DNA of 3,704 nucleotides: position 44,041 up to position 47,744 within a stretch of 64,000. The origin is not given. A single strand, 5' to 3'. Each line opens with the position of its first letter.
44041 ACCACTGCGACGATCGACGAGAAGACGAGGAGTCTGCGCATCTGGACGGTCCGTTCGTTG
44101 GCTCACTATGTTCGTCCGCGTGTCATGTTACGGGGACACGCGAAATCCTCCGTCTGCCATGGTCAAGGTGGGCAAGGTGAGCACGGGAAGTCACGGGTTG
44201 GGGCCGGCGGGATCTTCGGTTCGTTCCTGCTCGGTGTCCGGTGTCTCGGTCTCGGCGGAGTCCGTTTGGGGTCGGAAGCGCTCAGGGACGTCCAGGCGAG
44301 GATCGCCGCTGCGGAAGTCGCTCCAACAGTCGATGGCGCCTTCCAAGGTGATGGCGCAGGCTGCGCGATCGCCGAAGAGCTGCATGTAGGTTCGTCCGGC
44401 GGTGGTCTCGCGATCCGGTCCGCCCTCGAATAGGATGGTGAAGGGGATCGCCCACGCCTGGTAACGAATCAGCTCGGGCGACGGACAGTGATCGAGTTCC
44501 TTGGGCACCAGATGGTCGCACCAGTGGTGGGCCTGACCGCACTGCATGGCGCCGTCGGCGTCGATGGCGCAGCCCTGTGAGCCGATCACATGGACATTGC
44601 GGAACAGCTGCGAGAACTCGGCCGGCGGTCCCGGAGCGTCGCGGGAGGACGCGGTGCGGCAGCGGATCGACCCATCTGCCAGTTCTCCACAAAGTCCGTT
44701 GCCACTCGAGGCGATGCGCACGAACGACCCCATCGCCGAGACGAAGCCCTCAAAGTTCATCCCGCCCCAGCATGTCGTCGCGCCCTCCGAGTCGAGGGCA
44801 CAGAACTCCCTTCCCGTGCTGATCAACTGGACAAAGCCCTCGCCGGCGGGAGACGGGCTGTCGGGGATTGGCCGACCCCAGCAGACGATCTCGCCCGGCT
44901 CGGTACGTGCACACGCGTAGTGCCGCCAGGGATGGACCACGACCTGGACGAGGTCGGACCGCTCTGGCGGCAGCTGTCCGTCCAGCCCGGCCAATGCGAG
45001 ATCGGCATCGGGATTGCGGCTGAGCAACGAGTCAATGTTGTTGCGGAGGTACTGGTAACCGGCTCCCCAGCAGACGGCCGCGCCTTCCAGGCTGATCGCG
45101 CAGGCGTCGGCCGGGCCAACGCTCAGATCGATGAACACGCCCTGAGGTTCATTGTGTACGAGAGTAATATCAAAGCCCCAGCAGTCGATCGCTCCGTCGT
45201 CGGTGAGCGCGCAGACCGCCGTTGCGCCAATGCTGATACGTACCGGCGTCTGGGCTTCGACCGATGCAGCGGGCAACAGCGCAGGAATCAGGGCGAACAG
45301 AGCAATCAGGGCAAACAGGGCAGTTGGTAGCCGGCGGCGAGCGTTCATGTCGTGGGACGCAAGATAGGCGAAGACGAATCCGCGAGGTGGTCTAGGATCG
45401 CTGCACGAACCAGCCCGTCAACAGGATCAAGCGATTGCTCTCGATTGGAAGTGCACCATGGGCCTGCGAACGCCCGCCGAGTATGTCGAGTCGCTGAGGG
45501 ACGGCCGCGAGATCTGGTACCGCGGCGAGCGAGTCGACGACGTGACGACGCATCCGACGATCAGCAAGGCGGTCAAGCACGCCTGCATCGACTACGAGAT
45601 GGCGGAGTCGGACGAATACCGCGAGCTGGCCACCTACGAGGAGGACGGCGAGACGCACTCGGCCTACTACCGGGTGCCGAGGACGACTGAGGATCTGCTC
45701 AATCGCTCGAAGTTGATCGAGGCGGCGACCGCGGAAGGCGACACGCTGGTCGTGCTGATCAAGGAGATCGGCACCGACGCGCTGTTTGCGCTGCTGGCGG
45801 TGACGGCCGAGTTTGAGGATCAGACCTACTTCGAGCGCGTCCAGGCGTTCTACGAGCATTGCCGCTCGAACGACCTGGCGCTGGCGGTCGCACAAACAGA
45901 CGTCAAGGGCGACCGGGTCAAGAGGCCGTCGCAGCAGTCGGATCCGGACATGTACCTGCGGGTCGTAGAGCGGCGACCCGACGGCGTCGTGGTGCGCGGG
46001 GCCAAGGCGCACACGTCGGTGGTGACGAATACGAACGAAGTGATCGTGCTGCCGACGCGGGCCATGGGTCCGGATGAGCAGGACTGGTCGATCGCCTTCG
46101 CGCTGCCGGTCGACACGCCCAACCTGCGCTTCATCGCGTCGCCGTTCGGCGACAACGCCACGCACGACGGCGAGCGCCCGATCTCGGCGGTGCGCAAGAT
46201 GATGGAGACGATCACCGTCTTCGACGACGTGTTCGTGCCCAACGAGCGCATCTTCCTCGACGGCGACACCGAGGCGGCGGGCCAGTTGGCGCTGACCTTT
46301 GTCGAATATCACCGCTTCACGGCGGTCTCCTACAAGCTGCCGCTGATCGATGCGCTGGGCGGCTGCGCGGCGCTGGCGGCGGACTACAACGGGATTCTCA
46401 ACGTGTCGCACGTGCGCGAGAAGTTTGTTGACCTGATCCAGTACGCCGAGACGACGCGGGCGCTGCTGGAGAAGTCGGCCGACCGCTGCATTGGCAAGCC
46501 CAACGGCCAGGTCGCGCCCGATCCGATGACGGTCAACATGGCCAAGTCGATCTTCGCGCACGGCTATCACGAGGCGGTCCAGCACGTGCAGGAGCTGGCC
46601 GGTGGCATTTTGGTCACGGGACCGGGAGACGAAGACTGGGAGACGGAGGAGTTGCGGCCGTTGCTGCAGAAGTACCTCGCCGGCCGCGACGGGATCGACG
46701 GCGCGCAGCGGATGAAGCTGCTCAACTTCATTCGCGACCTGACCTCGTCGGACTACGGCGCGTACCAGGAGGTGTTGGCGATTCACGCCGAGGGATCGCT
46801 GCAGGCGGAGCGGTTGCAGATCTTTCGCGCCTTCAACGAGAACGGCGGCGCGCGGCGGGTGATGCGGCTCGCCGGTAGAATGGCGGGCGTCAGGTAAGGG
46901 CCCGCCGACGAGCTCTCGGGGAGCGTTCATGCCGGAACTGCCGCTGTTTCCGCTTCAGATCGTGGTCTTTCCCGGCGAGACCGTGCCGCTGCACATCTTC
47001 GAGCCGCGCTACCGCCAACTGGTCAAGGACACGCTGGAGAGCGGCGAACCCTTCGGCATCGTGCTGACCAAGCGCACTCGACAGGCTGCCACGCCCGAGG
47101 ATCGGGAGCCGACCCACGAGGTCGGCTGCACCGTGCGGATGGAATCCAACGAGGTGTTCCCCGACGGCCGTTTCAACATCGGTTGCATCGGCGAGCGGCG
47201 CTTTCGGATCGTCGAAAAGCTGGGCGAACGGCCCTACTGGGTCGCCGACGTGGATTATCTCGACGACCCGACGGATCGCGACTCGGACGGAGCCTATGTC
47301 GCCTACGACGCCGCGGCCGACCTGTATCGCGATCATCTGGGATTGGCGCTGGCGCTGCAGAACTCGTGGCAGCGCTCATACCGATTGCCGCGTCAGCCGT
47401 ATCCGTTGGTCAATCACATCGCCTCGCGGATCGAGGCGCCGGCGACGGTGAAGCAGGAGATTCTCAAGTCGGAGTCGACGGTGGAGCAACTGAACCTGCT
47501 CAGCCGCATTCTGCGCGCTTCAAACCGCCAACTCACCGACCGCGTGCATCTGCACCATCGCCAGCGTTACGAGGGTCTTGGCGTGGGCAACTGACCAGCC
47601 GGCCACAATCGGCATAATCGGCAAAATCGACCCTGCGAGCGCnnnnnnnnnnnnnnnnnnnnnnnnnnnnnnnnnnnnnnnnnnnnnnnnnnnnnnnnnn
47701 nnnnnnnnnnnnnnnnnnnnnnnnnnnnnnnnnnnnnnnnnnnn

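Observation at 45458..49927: A co-directional cluster of HpaB-type monooxygenase, LON-N protein, SMT-like methyltransferase and Rieske oxygenase.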

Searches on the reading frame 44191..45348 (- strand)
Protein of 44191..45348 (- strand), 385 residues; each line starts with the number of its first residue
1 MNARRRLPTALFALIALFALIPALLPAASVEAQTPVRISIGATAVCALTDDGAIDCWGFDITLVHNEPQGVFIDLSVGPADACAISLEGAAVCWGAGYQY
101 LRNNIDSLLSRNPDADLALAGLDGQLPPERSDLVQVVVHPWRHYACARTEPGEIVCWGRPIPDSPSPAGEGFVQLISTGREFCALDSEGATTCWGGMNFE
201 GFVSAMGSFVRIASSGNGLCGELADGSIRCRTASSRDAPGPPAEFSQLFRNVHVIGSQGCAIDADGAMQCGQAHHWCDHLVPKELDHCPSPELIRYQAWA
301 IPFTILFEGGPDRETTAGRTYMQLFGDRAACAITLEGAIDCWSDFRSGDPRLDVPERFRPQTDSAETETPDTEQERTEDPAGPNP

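Call 8: search_protein_families(library=pfam, proteins=[window:44191-45348:-])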
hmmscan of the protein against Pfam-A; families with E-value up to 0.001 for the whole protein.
window:44191-45348:- (385 aa): 2 families
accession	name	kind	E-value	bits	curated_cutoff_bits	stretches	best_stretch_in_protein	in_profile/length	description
PF13540.12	RCC1_2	-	3.1e-09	36.8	22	0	37-58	3-24/30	Regulator of chromosome condensation (RCC1) repeat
PF25390.1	WD40_RLD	-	2.7e-05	24.1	150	0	32-159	88-221/363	RCC1-like domain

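Call 9: search_protein_families(library=ncbifam, proteins=[window:44191-45348:-])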
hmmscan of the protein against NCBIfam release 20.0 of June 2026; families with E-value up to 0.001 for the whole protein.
window:44191-45348:- (385 aa): 0 families

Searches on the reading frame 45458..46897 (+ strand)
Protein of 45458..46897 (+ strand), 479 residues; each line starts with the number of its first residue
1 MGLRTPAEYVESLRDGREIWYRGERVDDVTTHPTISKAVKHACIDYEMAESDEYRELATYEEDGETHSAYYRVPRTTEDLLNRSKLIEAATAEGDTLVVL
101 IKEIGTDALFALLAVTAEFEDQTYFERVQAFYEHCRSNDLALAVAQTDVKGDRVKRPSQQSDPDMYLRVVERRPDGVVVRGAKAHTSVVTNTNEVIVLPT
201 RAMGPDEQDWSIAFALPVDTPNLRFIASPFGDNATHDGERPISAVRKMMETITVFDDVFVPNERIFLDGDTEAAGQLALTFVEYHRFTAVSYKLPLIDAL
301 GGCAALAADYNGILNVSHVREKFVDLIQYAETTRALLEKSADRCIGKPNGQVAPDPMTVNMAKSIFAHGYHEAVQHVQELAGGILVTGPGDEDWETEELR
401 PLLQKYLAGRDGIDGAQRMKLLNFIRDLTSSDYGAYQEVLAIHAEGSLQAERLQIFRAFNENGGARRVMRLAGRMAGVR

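Call 8: search_protein_families(library=pfam, proteins=[window:45458-46897:+])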
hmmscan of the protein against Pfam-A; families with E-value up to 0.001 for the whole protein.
window:45458-46897:+ (479 aa): 2 families
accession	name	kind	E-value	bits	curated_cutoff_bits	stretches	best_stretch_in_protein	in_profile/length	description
PF11794.13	HpaB_N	-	6.3e-80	269.1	35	1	5-267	1-270/270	4-hydroxyphenylacetate 3-hydroxylase N terminal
PF03241.18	HpaB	-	9.9e-52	175.5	25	1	275-473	2-202/202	4-hydroxyphenylacetate 3-hydroxylase C terminal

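Call 9: search_protein_families(library=ncbifam, proteins=[window:45458-46897:+])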
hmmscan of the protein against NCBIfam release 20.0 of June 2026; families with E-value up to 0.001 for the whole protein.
window:45458-46897:+ (479 aa): 2 families
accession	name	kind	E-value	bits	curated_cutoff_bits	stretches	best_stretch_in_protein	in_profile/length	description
TIGR02309.1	HpaB-1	equivalog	4.6e-64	217.3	480.2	1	4-440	2-442/477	4-hydroxyphenylacetate 3-monooxygenase, oxygenase component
TIGR02310.1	HpaB-2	equivalog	1.4e-35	123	885.2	1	5-474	14-490/519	4-hydroxyphenylacetate 3-monooxygenase, oxygenase component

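Call 10: find_encoding_contigs(protein=window:45458-46894:+, flank=10000, max_places=6)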
Protein window:45458-46894:+ (479 aa): 3 contigs read that carry it; 1 place shown.
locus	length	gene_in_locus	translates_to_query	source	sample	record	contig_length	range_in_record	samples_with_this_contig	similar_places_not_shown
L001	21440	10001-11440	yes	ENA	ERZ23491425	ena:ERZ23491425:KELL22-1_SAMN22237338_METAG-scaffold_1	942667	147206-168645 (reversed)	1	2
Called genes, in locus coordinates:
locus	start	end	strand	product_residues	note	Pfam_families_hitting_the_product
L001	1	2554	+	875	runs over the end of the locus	PF13510:Fer2_4, PF12838:Fer4_7, PF14697:Fer4_21 (weak), PF22117:Fer4_Nqo3 (weak), PF00037:Fer4 (weak), PF04879:Molybdop_Fe4S4, PF00384:Molybdopterin, PF01568:Molydop_binding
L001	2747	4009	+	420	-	-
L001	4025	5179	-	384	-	PF01988:VIT1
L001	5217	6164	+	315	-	PF01634:HisG, PF08029:HisG_C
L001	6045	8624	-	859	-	PF04151:PPC (weak)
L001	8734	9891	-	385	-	-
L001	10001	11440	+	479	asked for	PF11794:HpaB_N, PF03241:HpaB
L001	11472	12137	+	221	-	PF02190:LON_substr_bdg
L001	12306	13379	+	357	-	PF02353:CMAS, PF01209:Ubie_methyltran, PF13489:Methyltransf_23, PF08241:Methyltransf_11, PF08242:Methyltransf_12, PF13649:Methyltransf_25, PF13847:Methyltransf_31, PF08498:Sterol_MT_C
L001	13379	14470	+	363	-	PF00355:Rieske, PF19298:KshA_C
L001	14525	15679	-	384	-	PF02771:Acyl-CoA_dh_N (weak), PF02770:Acyl-CoA_dh_M, PF00441:Acyl-CoA_dh_1, PF08028:Acyl-CoA_dh_2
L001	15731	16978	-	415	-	-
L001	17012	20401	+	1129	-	PF00082:Peptidase_S8, PF13229:Beta_helix (faint), PF01833:TIG (weak)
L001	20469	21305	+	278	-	PF01575:MaoC_dehydratas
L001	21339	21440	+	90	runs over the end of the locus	PF02597:ThiS (weak)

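Call 100: find_related_loci(query=window:45458-46894:+, collection=metagenome_contigs, flank=6000)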
Query window:45458-46894:+ (479 aa) in metagenome_contigs; peptide patterns used: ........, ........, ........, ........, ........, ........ (x = any residue, [..] = any of these).
53 stretches matched a pattern; 22 encode a relative of the query (tblastn E <= 1e-3); 22 distinct loci.
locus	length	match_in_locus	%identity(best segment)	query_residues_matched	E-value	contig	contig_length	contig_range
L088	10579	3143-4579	93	1-479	0e+0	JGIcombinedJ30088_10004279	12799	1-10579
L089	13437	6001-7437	93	1-479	0e+0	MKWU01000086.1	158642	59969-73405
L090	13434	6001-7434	76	1-478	0e+0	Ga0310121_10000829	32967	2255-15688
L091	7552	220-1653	76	1-478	0e+0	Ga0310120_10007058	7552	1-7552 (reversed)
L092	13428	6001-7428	73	1-476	0e+0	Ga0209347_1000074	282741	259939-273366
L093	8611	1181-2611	58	1-478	4e-180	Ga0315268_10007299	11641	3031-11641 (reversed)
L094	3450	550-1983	57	1-473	0e+0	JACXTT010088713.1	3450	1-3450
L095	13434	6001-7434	57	1-473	5e-178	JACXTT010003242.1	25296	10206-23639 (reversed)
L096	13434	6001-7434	56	1-473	6e-174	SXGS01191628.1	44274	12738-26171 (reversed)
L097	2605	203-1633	55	1-478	0e+0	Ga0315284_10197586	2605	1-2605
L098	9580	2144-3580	55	1-478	2e-170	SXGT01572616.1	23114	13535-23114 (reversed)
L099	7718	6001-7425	55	1-473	1e-169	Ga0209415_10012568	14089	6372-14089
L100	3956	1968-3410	54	1-479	8e-173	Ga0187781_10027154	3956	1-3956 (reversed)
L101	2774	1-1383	54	15-473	2e-171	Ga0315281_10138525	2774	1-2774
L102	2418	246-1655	53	1-478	1e-169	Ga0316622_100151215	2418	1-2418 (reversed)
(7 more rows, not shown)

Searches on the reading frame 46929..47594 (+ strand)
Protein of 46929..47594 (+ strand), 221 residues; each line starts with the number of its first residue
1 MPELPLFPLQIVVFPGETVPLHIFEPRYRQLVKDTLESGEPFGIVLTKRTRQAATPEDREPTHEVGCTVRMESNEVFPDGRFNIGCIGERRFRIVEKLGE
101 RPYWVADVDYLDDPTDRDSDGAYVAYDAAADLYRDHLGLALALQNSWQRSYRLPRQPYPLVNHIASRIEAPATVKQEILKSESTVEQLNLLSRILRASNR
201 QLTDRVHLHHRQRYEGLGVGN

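Call 8: search_protein_families(library=pfam, proteins=[window:46929-47594:+])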
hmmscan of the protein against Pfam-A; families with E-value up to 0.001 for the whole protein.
window:46929-47594:+ (221 aa): 1 family
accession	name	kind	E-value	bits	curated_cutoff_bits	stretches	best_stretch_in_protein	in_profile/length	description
PF02190.22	LON_substr_bdg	-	1.9e-33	116.5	28.7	1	3-196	1-199/200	ATP-dependent protease La (LON) substrate-binding domain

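Call 9: search_protein_families(library=ncbifam, proteins=[window:46929-47594:+])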
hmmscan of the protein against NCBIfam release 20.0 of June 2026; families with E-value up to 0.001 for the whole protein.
window:46929-47594:+ (221 aa): 1 family
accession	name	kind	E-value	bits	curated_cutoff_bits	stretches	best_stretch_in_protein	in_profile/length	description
TIGR00763.1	lon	equivalog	6.6e-08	31.5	608.05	1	10-197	7-205/795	endopeptidase La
